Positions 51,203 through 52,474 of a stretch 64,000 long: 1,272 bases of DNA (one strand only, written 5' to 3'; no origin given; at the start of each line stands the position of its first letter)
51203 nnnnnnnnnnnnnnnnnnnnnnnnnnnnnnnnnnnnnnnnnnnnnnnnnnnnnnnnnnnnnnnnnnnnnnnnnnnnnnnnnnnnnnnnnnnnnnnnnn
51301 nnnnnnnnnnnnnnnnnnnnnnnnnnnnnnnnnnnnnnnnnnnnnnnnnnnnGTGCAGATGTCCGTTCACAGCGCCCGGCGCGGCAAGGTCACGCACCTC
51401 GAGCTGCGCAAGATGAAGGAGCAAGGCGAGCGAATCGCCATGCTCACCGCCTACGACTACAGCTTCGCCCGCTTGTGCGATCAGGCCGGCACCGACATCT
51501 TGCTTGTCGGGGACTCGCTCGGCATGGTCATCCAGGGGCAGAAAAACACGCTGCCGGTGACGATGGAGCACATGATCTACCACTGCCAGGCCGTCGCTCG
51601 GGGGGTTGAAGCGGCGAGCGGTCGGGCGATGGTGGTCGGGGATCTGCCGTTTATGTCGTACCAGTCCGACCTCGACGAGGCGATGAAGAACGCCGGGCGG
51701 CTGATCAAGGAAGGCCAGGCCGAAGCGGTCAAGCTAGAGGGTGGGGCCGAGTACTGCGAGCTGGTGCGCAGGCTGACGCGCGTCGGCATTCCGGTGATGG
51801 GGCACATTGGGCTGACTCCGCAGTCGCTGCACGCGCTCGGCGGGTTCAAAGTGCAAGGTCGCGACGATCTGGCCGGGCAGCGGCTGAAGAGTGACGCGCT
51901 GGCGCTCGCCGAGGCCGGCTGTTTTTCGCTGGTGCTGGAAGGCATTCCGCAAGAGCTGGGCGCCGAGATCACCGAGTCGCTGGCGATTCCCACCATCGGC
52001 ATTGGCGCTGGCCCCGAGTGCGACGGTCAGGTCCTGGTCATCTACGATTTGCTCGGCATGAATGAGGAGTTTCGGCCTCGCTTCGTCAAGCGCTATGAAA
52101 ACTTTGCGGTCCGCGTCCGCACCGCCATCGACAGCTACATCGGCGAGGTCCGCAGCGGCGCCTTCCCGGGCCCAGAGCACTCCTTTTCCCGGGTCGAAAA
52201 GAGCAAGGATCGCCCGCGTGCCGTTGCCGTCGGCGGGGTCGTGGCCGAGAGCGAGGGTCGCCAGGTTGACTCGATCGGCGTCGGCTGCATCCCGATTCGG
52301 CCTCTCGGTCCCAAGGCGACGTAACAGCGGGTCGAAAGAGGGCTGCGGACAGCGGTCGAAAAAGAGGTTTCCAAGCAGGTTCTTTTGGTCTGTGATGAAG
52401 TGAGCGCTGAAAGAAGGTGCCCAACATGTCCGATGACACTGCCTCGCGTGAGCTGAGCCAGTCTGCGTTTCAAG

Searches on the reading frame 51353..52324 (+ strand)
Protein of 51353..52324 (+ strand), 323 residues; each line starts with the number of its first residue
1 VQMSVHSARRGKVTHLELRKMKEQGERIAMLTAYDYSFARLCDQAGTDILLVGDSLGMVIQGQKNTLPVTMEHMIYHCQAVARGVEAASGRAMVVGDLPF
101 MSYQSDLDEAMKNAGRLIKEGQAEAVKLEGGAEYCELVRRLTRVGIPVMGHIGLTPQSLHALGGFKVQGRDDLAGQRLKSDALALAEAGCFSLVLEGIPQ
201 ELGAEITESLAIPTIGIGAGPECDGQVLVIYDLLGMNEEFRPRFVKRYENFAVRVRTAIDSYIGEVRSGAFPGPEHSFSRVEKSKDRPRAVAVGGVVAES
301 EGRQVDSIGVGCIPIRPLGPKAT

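Call 10: search_protein_families(library=pfam, proteins=[window:51353-52324:+], max_evalue=0.01)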
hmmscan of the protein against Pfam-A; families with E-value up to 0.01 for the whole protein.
window:51353-52324:+ (323 aa): 1 family
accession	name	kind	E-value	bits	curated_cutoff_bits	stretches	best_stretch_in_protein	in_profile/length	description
PF02548.21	Pantoate_transf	-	1.3e-115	385.7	28.7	1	12-273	1-258/259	Ketopantoate hydroxymethyltransferase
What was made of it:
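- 51359..52324 (+): panB (3-methyl-2-oxobutanoate hydroxymethyltransferase), 321 aa. Pfam Pantoate_transf E 1.3e-115 (call 10).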

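Call 21: find_encoding_contigs(protein=window:51359-52324:+, flank=6000, max_places=10)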
Protein window:51359-52324:+ (321 aa): 23 contigs read that carry it; 10 places shown.
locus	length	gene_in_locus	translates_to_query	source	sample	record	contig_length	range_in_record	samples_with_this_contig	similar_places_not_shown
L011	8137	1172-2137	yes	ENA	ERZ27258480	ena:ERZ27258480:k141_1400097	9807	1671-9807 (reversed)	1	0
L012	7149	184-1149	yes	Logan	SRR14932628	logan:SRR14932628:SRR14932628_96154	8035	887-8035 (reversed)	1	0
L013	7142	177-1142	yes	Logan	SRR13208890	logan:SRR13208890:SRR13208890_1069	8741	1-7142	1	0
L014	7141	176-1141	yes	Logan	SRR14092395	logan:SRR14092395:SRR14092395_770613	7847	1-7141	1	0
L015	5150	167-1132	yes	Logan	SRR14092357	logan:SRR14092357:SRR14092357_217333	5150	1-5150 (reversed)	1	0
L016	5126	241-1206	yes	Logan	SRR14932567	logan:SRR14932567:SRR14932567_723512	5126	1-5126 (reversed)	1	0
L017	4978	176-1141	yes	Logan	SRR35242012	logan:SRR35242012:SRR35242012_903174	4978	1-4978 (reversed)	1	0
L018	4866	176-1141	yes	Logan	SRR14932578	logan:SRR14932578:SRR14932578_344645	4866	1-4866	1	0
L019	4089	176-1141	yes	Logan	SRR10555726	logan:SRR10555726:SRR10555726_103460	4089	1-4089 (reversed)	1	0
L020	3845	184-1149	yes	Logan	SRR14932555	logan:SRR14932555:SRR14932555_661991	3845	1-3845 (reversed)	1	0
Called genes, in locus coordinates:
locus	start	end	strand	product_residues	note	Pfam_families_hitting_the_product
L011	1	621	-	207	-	?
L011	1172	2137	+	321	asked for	PF02548:Pantoate_transf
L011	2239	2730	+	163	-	-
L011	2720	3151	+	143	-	PF07332:Phage_holin_3_6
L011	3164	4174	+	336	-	-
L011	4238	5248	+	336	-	PF02230:Abhydrolase_2 (faint)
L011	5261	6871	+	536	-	PF00501:AMP-binding, PF13193:AMP-binding_C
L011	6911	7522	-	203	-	-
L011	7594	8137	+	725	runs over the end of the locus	PF07715:Plug, PF00593:TonB_dep_Rec_b-barrel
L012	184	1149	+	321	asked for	PF02548:Pantoate_transf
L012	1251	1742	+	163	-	-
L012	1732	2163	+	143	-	PF07332:Phage_holin_3_6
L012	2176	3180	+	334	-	-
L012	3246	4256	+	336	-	PF02230:Abhydrolase_2 (faint)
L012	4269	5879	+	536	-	PF00501:AMP-binding, PF13193:AMP-binding_C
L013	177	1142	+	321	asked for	PF02548:Pantoate_transf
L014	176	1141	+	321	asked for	PF02548:Pantoate_transf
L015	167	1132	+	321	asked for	PF02548:Pantoate_transf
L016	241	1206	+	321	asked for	PF02548:Pantoate_transf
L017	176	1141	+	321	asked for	PF02548:Pantoate_transf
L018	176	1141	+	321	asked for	PF02548:Pantoate_transf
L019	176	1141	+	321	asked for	PF02548:Pantoate_transf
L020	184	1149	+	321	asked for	PF02548:Pantoate_transf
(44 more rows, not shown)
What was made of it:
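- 51359..52324 (+): The exact protein was found on 23 or more contigs (call 21).
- Most short-read contigs break inside the array (call 21).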

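Call 29: find_homologous_proteins(query=window:51359-52324:+, max_evalue=1e-60)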
Query window:51359-52324:+ (321 aa): 7995 proteins with E <= 1e-60 among 8000 candidates; the best 120 are listed.
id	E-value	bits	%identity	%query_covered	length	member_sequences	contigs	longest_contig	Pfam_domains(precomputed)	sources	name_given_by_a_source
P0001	5.2e-206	701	99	100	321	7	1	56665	PF02548.22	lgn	-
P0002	1.9e-196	670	93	99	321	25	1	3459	PF02548.22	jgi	jgi:3-methyl-2-oxobutanoate hydroxymethyltransferase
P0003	3.3e-194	662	93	100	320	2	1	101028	PF02548.22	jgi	-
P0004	7.8e-194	661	93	99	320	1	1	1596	PF02548.22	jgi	jgi:3-methyl-2-oxobutanoate hydroxymethyltransferase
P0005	1.1e-190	651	91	98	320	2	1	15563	PF02548.22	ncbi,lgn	-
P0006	3.4e-189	646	90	100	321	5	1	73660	PF02548.22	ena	-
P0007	1.2e-187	641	89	100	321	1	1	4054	PF02548.22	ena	-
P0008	2.3e-187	640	89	99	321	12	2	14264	PF02548.22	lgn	-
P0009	2.7e-176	603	84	100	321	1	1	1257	PF02548.22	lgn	-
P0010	2.5e-168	577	83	98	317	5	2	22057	PF02548.22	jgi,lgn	jgi:3-methyl-2-oxobutanoate hydroxymethyltransferase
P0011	1.0e-155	536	78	97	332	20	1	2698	PF02548.22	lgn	-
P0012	4.4e-155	534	76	99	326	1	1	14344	PF02548.22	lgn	-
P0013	4.9e-154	530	82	90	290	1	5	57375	PF02548.22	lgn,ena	-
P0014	4.6e-153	527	78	97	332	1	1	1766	PF02548.22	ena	-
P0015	2.0e-152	525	76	98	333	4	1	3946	PF02548.22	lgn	-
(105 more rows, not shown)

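Call 30: find_encoding_contigs(protein=P0001, flank=4000, max_places=3)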
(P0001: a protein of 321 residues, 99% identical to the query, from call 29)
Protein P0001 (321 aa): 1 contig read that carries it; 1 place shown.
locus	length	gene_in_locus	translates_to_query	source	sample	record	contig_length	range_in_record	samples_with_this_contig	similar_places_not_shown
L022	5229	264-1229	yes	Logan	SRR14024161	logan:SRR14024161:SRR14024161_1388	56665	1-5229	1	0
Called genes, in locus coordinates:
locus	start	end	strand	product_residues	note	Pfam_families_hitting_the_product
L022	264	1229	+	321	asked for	PF02548:Pantoate_transf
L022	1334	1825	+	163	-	-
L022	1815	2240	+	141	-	PF07332:Phage_holin_3_6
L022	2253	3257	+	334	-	-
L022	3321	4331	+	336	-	PF02230:Abhydrolase_2 (faint)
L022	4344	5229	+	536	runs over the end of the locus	PF00501:AMP-binding, PF13193:AMP-binding_C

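Call 31: find_encoding_contigs(protein=P0003, flank=4000, max_places=3)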
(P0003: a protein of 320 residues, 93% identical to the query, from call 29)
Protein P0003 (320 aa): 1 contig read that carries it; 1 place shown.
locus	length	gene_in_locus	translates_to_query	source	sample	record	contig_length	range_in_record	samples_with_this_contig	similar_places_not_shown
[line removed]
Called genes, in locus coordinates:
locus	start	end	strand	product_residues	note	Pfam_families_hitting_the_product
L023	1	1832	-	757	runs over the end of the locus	PF01590:GAF, PF13492:GAF_3 (faint), PF01590:GAF (weak), PF13185:GAF_2, PF00990:GGDEF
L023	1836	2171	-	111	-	PF04977:DivIC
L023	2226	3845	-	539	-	PF00221:Lyase_aromatic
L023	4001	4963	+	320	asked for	PF02548:Pantoate_transf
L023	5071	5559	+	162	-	-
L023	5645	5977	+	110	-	PF07332:Phage_holin_3_6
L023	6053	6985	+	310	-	-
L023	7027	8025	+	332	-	PF02230:Abhydrolase_2 (weak)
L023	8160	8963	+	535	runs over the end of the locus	PF00501:AMP-binding, PF13193:AMP-binding_C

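Call 32: find_encoding_contigs(protein=P0006, flank=4000, max_places=3)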
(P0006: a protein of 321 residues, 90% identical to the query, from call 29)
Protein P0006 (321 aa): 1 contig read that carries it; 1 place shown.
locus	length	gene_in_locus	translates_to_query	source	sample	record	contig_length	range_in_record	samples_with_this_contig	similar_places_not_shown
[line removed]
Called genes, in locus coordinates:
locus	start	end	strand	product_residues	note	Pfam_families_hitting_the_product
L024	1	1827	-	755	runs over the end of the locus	PF01590:GAF (weak), PF13492:GAF_3 (faint), PF01590:GAF (weak), PF13185:GAF_2 (weak), PF00990:GGDEF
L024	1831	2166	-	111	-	PF04977:DivIC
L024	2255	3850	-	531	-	PF00221:Lyase_aromatic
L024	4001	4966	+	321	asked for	PF02548:Pantoate_transf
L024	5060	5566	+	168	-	-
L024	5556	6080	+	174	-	PF07332:Phage_holin_3_6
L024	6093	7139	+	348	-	-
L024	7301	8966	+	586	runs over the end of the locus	PF17297:PEPCK_N, PF00821:PEPCK_GTP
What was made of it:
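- On Iteron / partition-site array: The same neighbours occur in relatives that lack the array (calls 31, 32).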

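Call 42: find_encoding_contigs(protein=P0005, flank=3000, max_places=3)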
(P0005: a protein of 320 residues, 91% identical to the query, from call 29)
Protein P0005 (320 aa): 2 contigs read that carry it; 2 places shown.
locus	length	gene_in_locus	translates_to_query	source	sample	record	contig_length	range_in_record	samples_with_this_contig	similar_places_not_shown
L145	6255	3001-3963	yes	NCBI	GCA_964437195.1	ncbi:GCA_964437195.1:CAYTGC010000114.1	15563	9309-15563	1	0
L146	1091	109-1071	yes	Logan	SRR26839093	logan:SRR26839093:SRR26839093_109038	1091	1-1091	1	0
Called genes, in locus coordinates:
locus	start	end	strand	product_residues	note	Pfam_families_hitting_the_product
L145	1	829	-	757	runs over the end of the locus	PF01590:GAF, PF13185:GAF_2 (weak), PF13492:GAF_3 (faint), PF01590:GAF (weak), PF13185:GAF_2 (weak), PF00990:GGDEF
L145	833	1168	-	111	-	PF04977:DivIC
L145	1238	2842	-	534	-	PF00221:Lyase_aromatic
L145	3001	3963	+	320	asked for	PF02548:Pantoate_transf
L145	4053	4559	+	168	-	-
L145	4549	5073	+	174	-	PF07332:Phage_holin_3_6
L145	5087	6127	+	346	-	-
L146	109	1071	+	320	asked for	PF02548:Pantoate_transf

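Call 43: find_encoding_contigs(protein=P0008, flank=3000, max_places=3)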
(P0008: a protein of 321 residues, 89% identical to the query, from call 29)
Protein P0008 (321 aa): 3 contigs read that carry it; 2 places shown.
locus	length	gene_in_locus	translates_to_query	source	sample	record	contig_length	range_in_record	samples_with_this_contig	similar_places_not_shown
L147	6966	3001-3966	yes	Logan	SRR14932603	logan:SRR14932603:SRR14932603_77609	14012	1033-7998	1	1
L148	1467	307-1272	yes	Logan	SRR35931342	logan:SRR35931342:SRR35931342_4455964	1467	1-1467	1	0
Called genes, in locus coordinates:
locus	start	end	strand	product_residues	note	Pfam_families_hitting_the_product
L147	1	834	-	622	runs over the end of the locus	?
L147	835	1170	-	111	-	PF04977:DivIC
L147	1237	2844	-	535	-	PF00221:Lyase_aromatic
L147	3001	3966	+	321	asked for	PF02548:Pantoate_transf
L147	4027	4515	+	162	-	-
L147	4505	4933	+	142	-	PF07332:Phage_holin_3_6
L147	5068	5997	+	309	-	-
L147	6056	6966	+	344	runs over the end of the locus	PF02230:Abhydrolase_2 (weak)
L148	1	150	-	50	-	?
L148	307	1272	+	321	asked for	PF02548:Pantoate_transf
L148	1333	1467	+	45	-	?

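Call 44: find_encoding_contigs(protein=P0002, flank=3000, max_places=4)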
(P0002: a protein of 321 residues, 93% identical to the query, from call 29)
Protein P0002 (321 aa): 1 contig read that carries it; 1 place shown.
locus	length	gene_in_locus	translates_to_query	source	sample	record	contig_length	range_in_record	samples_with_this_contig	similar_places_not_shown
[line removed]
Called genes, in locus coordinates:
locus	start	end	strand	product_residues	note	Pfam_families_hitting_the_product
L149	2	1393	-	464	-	?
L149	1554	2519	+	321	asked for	PF02548:Pantoate_transf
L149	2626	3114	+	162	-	-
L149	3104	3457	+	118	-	?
